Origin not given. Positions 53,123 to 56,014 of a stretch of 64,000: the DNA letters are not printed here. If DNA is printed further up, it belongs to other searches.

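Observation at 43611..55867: Co-oriented susC-susD / processive GT2 synthase / Gln-rich membrane protein / two giant paralogs: candidate uncharacterised exopolysaccharide locus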

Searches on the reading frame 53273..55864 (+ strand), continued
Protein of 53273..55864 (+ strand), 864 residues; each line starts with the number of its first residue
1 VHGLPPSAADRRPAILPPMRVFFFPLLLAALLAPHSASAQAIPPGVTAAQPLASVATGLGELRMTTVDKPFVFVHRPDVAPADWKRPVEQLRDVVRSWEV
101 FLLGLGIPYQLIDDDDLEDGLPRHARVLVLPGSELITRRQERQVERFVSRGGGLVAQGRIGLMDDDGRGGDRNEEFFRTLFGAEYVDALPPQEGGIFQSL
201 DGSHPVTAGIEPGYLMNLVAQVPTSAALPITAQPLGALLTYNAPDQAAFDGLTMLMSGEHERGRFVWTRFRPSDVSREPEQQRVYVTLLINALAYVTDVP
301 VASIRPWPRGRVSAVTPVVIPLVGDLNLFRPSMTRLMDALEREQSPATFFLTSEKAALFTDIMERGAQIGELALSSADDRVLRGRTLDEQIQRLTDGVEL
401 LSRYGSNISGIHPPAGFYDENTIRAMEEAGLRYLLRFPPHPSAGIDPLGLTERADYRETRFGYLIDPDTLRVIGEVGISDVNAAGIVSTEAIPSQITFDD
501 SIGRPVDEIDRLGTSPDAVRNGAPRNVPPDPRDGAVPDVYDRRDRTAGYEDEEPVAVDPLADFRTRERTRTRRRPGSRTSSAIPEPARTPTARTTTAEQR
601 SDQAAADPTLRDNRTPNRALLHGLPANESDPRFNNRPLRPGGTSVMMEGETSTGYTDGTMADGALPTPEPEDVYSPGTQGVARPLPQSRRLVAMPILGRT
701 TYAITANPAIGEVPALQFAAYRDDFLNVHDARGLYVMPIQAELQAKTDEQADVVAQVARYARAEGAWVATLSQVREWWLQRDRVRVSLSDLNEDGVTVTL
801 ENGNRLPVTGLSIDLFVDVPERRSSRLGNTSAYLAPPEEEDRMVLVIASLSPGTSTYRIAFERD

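Call 22: search_protein_families(library=ncbifam, proteins=[L001:4932-6482:+, L001:6675-7475:+, L001:7523-9892:+, window:53327-55864:+], max_evalue=0.001)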
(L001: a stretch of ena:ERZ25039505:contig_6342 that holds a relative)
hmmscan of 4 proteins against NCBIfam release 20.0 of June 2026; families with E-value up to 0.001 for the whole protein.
L001:4932-6482:+ (517 aa): 31 families (the best 25 are shown)
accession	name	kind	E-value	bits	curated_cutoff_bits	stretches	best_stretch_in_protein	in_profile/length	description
TIGR03937.1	PgaC_IcaA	equivalog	2.2e-61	208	422.3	1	130-475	21-374/407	poly-beta-1,6-N-acetyl-D-glucosamine synthase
TIGR04242.1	nodulat_NodC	equivalog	6.6e-35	120.8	550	1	112-489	7-384/395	chitooligosaccharide synthase NodC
TIGR03111.1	glyc2_xrt_Gpos1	hypoth_equivalog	5.8e-34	117.6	363.95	1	122-476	17-388/439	TIGR03111 family XrtG-associated glycosyltransferase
TIGR03965.1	mycofact_glyco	equivalog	3e-28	98.9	280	1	149-403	70-324/467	mycofactocin biosynthesis glycosyltransferase MftF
NF007482.0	PRK10073.1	equivalog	4.8e-24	85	423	1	153-271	5-121/334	glycosyltransferase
NF053846.1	glyco_with_XrtP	equivalog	5.6e-23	81.3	520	2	128-280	12-180/440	XrtP-associated glycosyltransferase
NF041875.1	EPS_EpsD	equivalog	6.2e-22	78.4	370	1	156-387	1-235/325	exopolysaccharide biosynthesis glycosyltransferase EpsD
TIGR03030.1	CelA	equivalog_domain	1.9e-18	65.9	699.1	2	315-389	313-387/714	UDP-forming cellulose synthase catalytic subunit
NF047683.1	TeichurnBiosyTuaG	equivalog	6.8e-18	65.2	400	1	153-260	5-111/252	teichuronic acid biosynthesis protein TuaG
NF038299.1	EPS_HpsN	equivalog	3.1e-17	62.5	425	1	154-281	1-126/317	hormogonium polysaccharide biosynthesis glycosyltransferase HpsN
TIGR03469.1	HpnB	hypoth_equivalog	1.5e-16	60.4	379.25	1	115-273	8-173/386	hopene-associated glycosyltransferase HpnB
TIGR04283.1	glyco_like_mftF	equivalog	3.4e-16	59.5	182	1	156-285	1-121/221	TIGR04283 family arsenosugar biosynthesis glycosyltransferase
NF050050.1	ProtGlycPglI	equivalog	4.8e-16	59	500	1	154-275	2-122/306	GalNAc(5)-diNAcBac-PP-undecaprenol beta-1,3-glucosyltransferase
NF008558.0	PRK11498.1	equivalog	7.5e-14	50.6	992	2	314-390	436-512/872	UDP-forming cellulose synthase catalytic subunit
TIGR03472.1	HpnI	equivalog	9.2e-14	51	310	1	127-456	15-347/373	bacteriohopanetetrol glucosamine biosynthesis glycosyltransferase HpnI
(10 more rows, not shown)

L001:6675-7475:+ (267 aa): 0 families

L001:7523-9892:+ (790 aa): 0 families

window:53327-55864:+ (846 aa): 1 family
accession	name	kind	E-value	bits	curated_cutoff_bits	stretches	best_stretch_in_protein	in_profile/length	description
TIGR02764.1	spore_ybaN_pdaB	equivalog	1.4e-06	28.2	237.4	1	305-414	11-122/191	polysaccharide deacetylase family sporulation protein PdaB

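Call 23: search_solved_structures(query=L001:4932-6482:+, max_evalue=0.001, show_alignments=2)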
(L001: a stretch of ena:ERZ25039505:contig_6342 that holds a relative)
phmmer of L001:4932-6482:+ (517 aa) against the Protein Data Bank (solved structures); distinct sequences matched with E-value up to 0.001: 43.
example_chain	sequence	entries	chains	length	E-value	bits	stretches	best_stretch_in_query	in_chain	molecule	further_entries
6yv7_A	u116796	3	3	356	8.2e-20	74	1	123-366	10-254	Glycosyl transferase, family 2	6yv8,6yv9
6yv7_B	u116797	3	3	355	8.9e-20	73.9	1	124-366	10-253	Glycosyl transferase, family 2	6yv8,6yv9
2z87_A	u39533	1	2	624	1.5e-19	73.1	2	152-268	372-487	Chondroitin synthase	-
2z86_A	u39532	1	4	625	1.5e-19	73.1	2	152-268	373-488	Chondroitin synthase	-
7sp7_A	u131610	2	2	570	1.7e-15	59.8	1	216-480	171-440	Hyaluronan synthase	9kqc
8snc_A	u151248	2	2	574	1.7e-15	59.7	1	216-480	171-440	Hyaluronan synthase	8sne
7sp6_A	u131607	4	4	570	5.7e-15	58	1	216-480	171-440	Hyaluronan synthase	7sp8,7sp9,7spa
8snd_A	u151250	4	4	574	5.8e-15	58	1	216-480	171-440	Hyaluronan synthase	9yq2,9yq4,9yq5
6p61_A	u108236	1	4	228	9.3e-14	54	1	152-270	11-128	Glycosyltransferase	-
5hea_A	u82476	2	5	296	1.4e-13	53.4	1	155-261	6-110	Putative glycosyltransferase (GalT1)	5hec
8smm_A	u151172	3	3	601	9.3e-13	50.7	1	220-503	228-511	Hyaluronan synthase 1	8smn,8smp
26qs_A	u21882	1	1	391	1.7e-11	46.5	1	101-383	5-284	Ceramide glucosyltransferase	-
26qf_A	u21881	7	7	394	1.8e-11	46.5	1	101-383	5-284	Ceramide glucosyltransferase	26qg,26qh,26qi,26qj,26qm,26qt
5tze_C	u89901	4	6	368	2.9e-11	45.8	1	156-257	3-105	Glycosyl transferase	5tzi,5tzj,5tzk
3bcv_A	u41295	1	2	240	3.3e-11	45.6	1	154-249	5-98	Putative glycosyltransferase protein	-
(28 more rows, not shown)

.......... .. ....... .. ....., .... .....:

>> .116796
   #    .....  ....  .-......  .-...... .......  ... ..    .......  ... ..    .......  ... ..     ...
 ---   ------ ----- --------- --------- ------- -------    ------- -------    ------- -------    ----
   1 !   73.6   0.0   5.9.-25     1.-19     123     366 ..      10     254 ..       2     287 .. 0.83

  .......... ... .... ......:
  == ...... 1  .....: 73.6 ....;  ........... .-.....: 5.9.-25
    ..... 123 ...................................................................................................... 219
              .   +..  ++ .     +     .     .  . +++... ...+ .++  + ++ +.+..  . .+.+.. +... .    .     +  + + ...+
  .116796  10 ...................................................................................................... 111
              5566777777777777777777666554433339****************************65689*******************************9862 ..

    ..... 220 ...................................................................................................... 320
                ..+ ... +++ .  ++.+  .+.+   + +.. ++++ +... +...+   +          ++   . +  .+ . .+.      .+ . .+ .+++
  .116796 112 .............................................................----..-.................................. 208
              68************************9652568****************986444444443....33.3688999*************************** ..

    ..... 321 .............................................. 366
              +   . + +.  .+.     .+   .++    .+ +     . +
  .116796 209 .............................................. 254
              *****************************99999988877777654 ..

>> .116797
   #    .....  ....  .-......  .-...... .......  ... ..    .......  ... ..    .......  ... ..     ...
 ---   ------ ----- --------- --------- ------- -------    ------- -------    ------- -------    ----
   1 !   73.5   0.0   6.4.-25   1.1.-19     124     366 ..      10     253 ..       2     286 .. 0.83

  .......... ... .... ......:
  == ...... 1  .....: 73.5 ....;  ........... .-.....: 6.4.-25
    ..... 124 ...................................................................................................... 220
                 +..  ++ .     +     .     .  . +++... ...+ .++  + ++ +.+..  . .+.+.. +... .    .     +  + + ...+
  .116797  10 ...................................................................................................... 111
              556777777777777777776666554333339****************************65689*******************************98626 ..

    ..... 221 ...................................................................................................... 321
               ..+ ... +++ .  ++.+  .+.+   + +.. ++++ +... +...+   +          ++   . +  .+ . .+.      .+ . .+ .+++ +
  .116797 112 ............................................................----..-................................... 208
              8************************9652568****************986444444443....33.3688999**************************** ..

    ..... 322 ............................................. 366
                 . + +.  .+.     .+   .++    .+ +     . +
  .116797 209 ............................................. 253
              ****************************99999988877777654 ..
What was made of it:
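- On Processive membrane-embedded GT2 synthases (BcsA / PgaC / NodC / hyaluronan synthase class): PDB hits include hyaluronan synthase and BcsA, with alignment through the QxxRW region (calls 22, 23).
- The best family matches are processive HexNAc synthases (calls 22, 23).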

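Call 24: find_related_loci(query=A1, collection=genome_contigs, flank=10000)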
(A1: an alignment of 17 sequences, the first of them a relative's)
Query A1 (846 aa) in genome_contigs; peptide patterns used: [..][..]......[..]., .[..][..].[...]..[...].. (x = any residue, [..] = any of these).
13 stretches matched a pattern; 10 encode a relative of the query (tblastn E <= 1e-3); 9 distinct loci.
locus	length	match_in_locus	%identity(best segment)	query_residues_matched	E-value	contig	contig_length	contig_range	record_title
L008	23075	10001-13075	90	16-846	0e+0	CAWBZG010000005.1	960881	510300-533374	MAG: Rhodothermales bacterium isolate MFD03250.bin.1.109 genome assembly, contig: contig_6342, whole genome shotgun sequ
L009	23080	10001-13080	87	16-846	0e+0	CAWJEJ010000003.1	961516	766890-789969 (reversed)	MAG: Rhodothermales bacterium isolate MFD03250.bin.1.183 genome assembly, contig: contig_2913, whole genome shotgun sequ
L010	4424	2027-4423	88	14-797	0e+0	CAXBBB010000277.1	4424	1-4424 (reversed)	MAG TPA_asm: uncultured Rhodothermales bacterium isolate ERR599365_binner13_Refined_37 genome assembly, contig: ERZ27726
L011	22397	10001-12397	52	1-843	3e-143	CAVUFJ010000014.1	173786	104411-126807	MAG: Rhodothermales bacterium isolate MFD02581.bin.2.205 genome assembly, contig: contig_70224, whole genome shotgun seq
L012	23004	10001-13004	46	19-846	2e-128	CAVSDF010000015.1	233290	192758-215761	MAG: Rhodothermales bacterium isolate MFD02581.bin.2.66 genome assembly, contig: contig_99432, whole genome shotgun sequ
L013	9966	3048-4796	41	21-800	3e-89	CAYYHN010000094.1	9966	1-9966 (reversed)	MAG TPA_asm: uncultured Rhodothermaceae bacterium isolate SRP135972_co1_287 genome assembly, contig: NODE_9272_length_99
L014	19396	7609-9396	38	22-843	8e-75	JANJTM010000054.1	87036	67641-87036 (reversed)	MAG: Rhodothermales bacterium isolate RX1_metabat.bin.83 RX1_k141_459277, whole genome shotgun sequence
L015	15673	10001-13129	37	7-784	9e-74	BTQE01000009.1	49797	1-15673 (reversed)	MAG: Rhodothermia bacterium BMS9Abin05 DNA, NODE_98_length_49797, whole genome shotgun sequence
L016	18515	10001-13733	52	3-461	2e-130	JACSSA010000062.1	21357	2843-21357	MAG: Rhodothermales bacterium isolate BA12 contig-70_2715, whole genome shotgun sequence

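Call 34: find_homologous_proteins(query=L001:7523-9892:+, max_evalue=0.001)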
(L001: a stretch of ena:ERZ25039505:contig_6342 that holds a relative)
Query L001:7523-9892:+ (790 aa): 58 proteins with E <= 0.001 among 8000 candidates.
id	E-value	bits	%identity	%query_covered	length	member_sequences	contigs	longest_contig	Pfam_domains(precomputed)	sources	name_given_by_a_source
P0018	0.0e+0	1701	95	100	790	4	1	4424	-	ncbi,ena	-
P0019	0.0e+0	1544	86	99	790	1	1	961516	-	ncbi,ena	-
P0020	0.0e+0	1325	73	99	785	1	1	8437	-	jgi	jgi:hypothetical protein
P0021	0.0e+0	1204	68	99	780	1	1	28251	-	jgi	jgi:hypothetical protein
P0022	0.0e+0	1073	89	67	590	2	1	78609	-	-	-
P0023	1.1e-200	687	46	96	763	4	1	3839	-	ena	-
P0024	5.8e-200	685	47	96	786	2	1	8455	PF08532.17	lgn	-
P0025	3.6e-199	682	42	98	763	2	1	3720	-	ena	-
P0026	3.4e-197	676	42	98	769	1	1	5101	-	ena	-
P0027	7.9e-197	674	44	97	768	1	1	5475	-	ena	-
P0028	5.2e-195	668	44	96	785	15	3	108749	PF08532.17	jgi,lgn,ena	-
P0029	6.6e-193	661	43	97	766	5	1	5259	-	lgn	-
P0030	2.1e-192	660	42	98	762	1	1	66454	-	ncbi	-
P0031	5.1e-192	658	42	98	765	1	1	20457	-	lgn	-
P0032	2.1e-190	653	43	96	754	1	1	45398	PF08532.17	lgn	-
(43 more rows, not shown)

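Call 42: predict_structure(alignment_id=A1)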
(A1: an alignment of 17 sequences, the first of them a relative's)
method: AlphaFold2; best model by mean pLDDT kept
length: 846 residues; sequences in the alignment: 17
mean_pLDDT: 66.2   pTM: 0.68
mean pLDDT of the five models: 66.2, 64.6, 64.4, 57.0, 49.5
residues with pLDDT >= 90: 194; 70-90: 300; 50-70: 96; < 50: 256
segments of 3 or more residues with pLDDT < 50: 1-4, 15-22, 433-668, 802-804
pLDDT, mean of each block of 10 residues (from residue 1): 51 42 67 88 65 86 74 85 87 90 89 75 89 90 53 72 85 72 87 82 70 89 64 88 92 74 84 92 92 92 76 92 93 83 89 83 63 86 85 75 79 83 76 41 32 28 29 25 27 31 30 32 28 29 31 23 25 26 25 26 26 26 22 23 25 25 38 81 77 84 90 91 89 93 95 94 92 84 91 88 58 76 83 92 71
secondary structure, 60 per line:
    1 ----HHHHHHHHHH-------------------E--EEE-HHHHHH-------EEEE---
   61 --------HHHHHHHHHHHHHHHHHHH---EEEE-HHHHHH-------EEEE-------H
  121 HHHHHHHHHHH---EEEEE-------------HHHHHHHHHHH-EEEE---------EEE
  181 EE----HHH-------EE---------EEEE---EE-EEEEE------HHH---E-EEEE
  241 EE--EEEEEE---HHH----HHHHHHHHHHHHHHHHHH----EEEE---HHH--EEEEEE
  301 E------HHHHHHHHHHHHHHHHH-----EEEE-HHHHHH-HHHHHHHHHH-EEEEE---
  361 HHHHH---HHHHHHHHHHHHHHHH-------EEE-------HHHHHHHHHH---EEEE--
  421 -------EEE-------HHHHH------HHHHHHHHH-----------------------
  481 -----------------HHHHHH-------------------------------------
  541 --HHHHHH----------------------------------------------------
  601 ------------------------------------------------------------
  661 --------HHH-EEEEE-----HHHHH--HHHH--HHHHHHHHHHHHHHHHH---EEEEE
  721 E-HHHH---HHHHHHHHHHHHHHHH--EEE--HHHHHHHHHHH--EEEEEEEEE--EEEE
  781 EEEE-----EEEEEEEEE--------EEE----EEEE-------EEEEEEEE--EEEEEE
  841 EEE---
elements in order (helices of 4 or more, strands of 3 or more residues): H5-14 E37-39 H41-46 E54-57 H69-87 E91-94 H96-101 E109-112 H120-131 E135-139 H153-163 E165-168 E178-182 E208-211 E218-222 E237-242 E245-250 H261-278 E283-286 E295-301 H308-324 E330-333 H335-340 H342-351 E353-357 H361-365 H369-384 E392-394 H402-411 E415-418 E428-430 H438-442 H449-457 H498-503 H543-548 E673-677 H683-687 H690-693 H696-712 E716-721 H723-726 H730-745 E748-750 H753-763 E766-774 E777-784 E790-798 E807-809 E814-817 E825-832 E835-843
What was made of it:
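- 53327..55867 (+): Paralogue P2, 846 aa. The domain order is a cleavable signal peptide, a ThuA-like domain, a degenerate CE4 domain split by a disordered insert of about 235 residues, and a β-sandwich. The AF2 model is disordered over residues 433-668 (call 42).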

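Call 44: search_protein_representatives(alignment_id=A1)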
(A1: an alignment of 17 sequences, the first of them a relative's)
Query: 17 sequences, 789 profile positions. Proteins with E-value up to 0.001 (for the whole library): 2868; up to 1e-10: 580; up to 1e-30: 158. The best 150 are listed.
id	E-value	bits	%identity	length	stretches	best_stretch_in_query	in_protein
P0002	0.0e+00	1235.6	-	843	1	8-788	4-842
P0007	0.0e+00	1190.9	-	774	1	1-786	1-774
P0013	0.0e+00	1169.0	-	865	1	1-787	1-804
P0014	0.0e+00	1032.3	-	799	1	5-788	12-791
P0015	1.1e-245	834.1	-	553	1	7-510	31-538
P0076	4.4e-222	756.0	-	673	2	5-442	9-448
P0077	4.6e-198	676.6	-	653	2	9-443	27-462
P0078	1.3e-193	661.9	-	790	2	5-443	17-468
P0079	4.1e-193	660.2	-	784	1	8-725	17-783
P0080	1.9e-187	641.5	-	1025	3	215-449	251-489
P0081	5.9e-178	610.1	-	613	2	10-441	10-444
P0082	6.0e-173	593.5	-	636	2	10-445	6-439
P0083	3.5e-165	567.9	-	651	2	9-429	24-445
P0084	4.5e-160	550.9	-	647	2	6-461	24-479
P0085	7.2e-157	540.3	-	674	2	13-445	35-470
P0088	1.8e-147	509.3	-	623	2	1-443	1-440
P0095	2.4e-128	446.0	-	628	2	8-442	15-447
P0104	6.0e-98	345.5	-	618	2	1-441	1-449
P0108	5.9e-75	269.5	-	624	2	53-418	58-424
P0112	8.8e-60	219.3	-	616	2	83-426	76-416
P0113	1.8e-59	218.2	-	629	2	70-417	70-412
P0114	3.5e-59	217.3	-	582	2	62-414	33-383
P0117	1.2e-57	212.2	-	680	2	103-424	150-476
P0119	4.8e-56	206.9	-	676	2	54-418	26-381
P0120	3.3e-55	204.2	-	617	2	74-418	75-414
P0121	1.3e-54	202.2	-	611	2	57-426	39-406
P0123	6.5e-53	196.6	-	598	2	61-431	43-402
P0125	9.8e-53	196.0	-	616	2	91-418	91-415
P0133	1.0e-48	182.6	-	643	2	61-423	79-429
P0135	1.5e-48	182.1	-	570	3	235-432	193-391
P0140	1.5e-47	178.8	-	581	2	69-421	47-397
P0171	1.2e-38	149.4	-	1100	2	56-419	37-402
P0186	5.5e-36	140.6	-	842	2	53-435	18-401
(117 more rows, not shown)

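Call 45: list_cluster_members(proteins=[P0076, P0081, P0088, P0095, P0104, P0108, P0120, P0140, P0171, P0186])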
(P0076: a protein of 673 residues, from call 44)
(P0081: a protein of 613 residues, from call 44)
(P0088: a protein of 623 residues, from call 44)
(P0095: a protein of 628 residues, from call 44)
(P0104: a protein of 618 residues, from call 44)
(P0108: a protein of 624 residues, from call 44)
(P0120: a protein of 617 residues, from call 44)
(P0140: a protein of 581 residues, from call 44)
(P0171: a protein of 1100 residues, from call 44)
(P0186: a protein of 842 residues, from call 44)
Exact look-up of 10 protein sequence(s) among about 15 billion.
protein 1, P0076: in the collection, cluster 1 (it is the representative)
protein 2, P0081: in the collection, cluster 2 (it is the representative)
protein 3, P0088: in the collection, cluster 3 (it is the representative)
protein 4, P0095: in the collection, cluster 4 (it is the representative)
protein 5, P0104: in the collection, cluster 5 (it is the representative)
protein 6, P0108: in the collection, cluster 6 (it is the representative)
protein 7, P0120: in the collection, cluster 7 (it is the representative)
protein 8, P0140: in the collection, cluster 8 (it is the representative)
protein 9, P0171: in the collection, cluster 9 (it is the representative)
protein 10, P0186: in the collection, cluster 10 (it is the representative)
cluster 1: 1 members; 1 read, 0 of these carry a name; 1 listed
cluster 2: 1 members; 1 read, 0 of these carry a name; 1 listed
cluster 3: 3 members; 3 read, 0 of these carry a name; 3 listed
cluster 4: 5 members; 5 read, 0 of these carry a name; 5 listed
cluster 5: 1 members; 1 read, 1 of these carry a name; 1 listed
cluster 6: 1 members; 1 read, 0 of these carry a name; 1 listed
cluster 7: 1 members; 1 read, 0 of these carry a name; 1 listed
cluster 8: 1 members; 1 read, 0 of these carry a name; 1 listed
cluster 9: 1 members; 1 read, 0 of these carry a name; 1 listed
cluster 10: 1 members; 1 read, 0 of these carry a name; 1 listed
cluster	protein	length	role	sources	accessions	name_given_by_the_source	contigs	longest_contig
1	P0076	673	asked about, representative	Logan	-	-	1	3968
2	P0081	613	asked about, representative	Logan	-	-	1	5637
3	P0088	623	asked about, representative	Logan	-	-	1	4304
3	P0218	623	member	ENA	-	-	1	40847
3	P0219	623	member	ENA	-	-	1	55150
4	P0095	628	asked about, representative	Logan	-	-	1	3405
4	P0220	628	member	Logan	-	-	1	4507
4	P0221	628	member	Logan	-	-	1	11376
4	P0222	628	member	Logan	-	-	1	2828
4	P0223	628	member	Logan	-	-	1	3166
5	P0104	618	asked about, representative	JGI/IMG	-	hypothetical protein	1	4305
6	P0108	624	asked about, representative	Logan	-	-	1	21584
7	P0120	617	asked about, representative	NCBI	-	-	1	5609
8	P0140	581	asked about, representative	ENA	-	-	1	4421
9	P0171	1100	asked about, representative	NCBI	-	-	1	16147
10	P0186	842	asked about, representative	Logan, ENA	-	-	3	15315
